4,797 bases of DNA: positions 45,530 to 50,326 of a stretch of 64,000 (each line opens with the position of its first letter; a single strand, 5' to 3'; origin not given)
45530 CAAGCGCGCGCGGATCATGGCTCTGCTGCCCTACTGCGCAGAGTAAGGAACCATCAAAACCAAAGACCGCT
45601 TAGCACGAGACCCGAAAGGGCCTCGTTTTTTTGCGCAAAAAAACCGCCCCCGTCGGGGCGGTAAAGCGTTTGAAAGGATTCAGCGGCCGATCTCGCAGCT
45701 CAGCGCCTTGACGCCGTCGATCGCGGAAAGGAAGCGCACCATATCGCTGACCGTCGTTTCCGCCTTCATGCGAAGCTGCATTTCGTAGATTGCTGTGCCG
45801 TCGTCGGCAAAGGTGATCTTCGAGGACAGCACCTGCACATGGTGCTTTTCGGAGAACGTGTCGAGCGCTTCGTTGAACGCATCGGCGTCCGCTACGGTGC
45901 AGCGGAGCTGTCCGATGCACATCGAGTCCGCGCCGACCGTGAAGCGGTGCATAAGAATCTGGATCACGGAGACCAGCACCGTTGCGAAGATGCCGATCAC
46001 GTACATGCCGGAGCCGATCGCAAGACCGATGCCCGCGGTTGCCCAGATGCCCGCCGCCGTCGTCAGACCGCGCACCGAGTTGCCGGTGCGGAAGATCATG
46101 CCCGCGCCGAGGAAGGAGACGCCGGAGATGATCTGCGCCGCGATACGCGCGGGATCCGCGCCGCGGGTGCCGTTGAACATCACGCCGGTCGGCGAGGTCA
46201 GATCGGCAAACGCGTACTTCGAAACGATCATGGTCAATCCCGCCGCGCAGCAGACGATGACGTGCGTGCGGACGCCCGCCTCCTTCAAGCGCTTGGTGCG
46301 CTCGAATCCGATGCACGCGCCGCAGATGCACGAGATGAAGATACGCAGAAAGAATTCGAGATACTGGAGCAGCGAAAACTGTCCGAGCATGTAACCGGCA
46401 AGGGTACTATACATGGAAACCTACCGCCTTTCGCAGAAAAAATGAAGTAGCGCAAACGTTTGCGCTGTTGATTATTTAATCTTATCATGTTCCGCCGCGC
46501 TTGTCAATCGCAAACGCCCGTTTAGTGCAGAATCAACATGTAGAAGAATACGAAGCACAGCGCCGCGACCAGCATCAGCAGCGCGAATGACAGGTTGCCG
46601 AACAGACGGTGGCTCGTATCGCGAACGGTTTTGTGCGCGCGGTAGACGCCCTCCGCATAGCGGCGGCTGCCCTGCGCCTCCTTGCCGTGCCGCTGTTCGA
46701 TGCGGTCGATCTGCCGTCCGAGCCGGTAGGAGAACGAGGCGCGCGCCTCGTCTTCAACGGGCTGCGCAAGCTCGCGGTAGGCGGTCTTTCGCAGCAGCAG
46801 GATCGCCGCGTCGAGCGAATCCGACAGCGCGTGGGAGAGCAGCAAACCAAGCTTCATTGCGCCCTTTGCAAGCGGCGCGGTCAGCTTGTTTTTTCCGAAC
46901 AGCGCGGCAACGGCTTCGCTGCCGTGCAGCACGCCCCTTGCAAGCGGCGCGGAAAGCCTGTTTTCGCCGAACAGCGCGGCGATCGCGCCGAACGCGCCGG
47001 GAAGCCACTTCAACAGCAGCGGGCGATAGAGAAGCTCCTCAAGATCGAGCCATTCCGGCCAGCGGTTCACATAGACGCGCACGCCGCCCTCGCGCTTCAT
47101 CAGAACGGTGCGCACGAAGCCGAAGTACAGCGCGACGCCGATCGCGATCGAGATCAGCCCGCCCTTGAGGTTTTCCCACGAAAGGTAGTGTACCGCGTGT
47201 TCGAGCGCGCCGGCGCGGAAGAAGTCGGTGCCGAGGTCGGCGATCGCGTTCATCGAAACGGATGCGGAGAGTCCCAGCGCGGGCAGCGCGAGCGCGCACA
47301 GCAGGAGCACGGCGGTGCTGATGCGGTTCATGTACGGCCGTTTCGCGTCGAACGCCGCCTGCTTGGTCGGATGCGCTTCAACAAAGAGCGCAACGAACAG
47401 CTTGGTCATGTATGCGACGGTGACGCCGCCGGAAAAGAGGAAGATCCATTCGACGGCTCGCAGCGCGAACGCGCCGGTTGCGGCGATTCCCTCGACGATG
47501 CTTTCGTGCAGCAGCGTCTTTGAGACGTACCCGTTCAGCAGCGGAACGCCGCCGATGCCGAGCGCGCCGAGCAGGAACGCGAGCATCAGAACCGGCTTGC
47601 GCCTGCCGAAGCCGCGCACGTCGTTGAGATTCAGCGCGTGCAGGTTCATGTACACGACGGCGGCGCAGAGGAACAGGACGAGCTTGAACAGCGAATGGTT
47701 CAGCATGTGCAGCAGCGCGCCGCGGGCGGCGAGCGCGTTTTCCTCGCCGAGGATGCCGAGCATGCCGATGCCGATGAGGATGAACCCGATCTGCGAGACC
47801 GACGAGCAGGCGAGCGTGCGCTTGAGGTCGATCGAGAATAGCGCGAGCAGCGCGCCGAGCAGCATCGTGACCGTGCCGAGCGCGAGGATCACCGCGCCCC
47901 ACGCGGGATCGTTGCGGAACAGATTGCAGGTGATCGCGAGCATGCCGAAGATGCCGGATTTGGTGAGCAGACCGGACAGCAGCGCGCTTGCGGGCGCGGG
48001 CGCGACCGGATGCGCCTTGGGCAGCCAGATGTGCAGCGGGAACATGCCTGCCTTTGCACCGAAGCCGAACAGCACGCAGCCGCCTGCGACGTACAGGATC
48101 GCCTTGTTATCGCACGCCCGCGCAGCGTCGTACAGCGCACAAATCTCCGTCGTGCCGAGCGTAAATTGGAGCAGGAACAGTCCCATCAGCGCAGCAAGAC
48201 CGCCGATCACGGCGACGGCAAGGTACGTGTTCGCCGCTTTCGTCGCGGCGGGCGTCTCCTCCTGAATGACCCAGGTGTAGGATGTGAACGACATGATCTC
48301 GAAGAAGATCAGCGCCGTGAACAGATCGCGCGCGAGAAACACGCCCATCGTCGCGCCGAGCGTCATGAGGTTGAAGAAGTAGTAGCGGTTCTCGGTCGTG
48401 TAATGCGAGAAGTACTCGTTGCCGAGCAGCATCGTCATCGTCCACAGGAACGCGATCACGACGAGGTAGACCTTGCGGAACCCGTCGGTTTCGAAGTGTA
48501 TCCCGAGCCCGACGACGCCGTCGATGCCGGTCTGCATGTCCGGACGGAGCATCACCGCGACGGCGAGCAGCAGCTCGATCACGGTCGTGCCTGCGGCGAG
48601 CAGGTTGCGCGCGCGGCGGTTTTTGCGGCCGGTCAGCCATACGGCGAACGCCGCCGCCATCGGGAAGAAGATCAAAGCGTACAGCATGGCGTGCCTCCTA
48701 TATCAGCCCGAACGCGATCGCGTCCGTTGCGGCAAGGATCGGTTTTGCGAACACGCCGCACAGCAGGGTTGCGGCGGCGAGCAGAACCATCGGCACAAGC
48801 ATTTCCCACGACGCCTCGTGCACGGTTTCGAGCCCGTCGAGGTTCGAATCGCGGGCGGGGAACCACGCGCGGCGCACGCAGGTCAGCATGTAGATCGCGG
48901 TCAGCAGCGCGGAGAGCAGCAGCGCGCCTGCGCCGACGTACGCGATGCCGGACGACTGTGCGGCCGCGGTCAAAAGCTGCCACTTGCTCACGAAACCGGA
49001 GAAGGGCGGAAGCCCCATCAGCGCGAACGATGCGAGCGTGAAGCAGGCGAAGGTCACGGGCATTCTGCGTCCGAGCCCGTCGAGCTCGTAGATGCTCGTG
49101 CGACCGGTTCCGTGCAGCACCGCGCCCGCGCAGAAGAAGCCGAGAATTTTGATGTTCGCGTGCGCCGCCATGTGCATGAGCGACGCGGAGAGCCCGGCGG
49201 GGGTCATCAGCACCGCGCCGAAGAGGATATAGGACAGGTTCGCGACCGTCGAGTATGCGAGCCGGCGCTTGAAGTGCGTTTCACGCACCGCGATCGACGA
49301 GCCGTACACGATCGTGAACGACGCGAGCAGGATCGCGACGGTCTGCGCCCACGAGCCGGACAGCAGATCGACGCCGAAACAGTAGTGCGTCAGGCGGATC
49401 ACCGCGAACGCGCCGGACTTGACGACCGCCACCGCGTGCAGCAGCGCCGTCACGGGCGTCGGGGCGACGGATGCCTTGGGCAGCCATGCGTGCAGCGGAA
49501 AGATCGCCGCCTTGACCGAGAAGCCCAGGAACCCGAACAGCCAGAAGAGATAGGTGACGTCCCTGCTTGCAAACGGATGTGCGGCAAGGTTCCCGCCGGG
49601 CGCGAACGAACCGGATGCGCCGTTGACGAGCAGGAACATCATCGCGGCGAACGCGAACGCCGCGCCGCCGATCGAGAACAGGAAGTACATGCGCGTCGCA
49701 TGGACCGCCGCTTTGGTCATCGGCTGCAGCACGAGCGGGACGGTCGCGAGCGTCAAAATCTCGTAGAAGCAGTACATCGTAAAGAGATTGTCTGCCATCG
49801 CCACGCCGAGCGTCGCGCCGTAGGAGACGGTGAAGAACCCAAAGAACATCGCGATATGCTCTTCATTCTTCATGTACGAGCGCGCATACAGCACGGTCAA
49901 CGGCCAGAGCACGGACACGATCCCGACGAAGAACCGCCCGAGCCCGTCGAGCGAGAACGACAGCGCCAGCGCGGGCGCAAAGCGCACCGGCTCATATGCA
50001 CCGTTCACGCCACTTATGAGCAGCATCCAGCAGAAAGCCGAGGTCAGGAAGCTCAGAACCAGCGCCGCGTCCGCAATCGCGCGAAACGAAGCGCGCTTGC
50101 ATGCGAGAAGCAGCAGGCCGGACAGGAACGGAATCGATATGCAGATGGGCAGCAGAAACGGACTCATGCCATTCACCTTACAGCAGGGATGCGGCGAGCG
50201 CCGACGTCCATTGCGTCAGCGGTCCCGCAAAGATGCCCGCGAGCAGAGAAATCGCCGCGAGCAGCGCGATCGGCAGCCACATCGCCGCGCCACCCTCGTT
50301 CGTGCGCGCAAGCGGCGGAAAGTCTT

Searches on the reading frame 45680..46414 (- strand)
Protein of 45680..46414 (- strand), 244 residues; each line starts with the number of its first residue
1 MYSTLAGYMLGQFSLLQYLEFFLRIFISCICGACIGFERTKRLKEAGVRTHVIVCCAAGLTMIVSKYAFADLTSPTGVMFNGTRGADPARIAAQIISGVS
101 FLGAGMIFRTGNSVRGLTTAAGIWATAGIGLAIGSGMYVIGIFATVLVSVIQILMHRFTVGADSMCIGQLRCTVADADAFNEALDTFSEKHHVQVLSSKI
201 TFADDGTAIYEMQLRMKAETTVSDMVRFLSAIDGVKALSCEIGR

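Call 8: search_protein_families(library=pfam, proteins=[window:45680-46414:-])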
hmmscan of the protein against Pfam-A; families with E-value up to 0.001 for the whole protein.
window:45680-46414:- (244 aa): 1 family
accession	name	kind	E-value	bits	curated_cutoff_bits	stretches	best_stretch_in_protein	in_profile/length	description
PF02308.21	MgtC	-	8.2e-36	123.5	31.4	1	26-158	2-118/121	MgtC family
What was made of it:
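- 45680..46414 (-): MgtC/SapB-family gene (244 aa), the single gene of unit 1. Pfam PF02308, E = 8e-36 (call 8).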

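Call 10: find_encoding_contigs(protein=window:45680-46414:-, flank=10000, max_places=6)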
Protein window:45680-46414:- (244 aa): 8 contigs read that carry it; 5 places shown.
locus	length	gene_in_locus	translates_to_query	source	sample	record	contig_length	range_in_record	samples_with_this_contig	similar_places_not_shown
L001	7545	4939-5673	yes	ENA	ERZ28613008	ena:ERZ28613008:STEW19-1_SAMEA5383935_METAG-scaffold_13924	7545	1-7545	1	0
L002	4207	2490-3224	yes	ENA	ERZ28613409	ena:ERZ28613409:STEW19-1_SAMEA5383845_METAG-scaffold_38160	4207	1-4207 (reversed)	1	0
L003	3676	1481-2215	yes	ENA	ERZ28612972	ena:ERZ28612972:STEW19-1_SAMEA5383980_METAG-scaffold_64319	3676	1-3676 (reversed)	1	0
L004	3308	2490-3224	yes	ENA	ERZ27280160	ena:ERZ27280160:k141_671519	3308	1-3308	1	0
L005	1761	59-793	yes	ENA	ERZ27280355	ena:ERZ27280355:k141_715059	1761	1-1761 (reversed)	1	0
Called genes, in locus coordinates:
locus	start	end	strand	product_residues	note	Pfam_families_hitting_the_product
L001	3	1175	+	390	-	?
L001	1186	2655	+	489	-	PF00361:Proton_antipo_M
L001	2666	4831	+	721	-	PF00361:Proton_antipo_M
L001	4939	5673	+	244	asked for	PF02308:MgtC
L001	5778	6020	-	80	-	PF01084:Ribosomal_S18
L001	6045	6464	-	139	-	PF00436:SSB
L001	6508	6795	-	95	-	PF01250:Ribosomal_S6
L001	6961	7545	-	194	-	?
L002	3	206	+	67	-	?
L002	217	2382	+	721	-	PF00361:Proton_antipo_M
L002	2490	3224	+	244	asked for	PF02308:MgtC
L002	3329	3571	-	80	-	PF01084:Ribosomal_S18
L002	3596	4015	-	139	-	PF00436:SSB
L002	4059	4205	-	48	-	?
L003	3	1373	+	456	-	?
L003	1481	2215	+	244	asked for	PF02308:MgtC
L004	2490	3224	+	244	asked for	PF02308:MgtC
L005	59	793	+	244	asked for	PF02308:MgtC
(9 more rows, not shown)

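Call 14: search_protein_families(library=ncbifam, proteins=[window:45680-46414:-], max_evalue=0.001)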
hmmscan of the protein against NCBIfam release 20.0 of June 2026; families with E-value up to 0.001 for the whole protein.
window:45680-46414:- (244 aa): 2 families
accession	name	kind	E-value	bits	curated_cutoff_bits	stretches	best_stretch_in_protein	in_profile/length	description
NF007431.0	PRK09977.1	equivalog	3.1e-48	164.2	214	1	20-239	4-213/215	MgtC/SapB family protein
NF011912.0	PRK15385.1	equivalog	4e-22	78.7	255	1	20-156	9-130/231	MgtC family protein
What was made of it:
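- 45680..46414 (-): NCBIfam PRK09977 scores 164 bits, below its cutoff of 214 (call 14).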

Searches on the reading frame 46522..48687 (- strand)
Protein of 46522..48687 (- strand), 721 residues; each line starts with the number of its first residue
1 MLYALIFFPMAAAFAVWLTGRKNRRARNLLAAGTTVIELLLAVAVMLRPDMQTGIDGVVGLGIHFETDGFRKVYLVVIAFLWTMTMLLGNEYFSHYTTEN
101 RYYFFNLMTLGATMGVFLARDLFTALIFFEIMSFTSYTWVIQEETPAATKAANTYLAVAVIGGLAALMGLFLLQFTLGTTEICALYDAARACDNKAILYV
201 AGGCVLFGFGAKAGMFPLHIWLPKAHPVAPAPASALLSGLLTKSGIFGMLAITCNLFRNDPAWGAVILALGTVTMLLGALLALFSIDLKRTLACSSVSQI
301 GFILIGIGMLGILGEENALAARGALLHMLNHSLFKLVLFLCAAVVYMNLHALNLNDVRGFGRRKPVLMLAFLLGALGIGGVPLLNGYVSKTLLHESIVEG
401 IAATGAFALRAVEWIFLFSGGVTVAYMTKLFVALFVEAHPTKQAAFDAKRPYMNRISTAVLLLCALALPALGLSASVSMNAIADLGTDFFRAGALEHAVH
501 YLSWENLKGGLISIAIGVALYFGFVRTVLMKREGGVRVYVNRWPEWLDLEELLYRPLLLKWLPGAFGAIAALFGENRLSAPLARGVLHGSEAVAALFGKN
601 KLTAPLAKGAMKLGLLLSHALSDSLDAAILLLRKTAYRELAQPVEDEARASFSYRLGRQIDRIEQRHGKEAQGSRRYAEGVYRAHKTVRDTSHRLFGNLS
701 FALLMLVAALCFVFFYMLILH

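Call 8: search_protein_families(library=pfam, proteins=[window:46522-48687:-])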
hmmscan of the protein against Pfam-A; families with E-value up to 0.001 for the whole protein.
window:46522-48687:- (721 aa): 1 family
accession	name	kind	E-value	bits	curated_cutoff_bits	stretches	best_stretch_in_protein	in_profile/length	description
PF00361.26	Proton_antipo_M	-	1.8e-52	178.9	21.5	1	119-406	1-284/294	NADH:quinone oxidoreductase/Mrp antiporter, TM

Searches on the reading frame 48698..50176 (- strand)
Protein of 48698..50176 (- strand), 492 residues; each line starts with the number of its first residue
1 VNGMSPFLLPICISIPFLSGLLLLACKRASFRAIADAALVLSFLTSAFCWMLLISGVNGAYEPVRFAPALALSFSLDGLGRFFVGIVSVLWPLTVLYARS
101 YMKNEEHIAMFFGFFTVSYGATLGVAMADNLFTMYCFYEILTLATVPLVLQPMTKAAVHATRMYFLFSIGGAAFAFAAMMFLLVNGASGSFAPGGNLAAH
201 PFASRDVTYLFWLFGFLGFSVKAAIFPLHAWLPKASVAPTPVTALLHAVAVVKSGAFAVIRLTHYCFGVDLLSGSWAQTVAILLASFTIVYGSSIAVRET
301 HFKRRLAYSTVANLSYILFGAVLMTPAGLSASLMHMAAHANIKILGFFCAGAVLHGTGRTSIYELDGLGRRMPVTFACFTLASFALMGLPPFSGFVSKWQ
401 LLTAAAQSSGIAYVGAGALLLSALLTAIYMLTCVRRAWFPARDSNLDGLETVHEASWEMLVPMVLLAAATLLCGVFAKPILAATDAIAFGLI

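Call 8: search_protein_families(library=pfam, proteins=[window:48698-50176:-])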
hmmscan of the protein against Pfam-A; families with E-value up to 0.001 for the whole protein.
window:48698-50176:- (492 aa): 2 families
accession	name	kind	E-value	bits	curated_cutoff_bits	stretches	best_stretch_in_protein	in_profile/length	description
PF00361.26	Proton_antipo_M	-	6.7e-51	173.7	21.5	1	128-417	1-287/294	NADH:quinone oxidoreductase/Mrp antiporter, TM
PF00662.26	Proton_antipo_N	-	0.00015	22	24.5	1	70-112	9-51/51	NADH-Ubiquinone oxidoreductase (complex I), chain 5 N-terminus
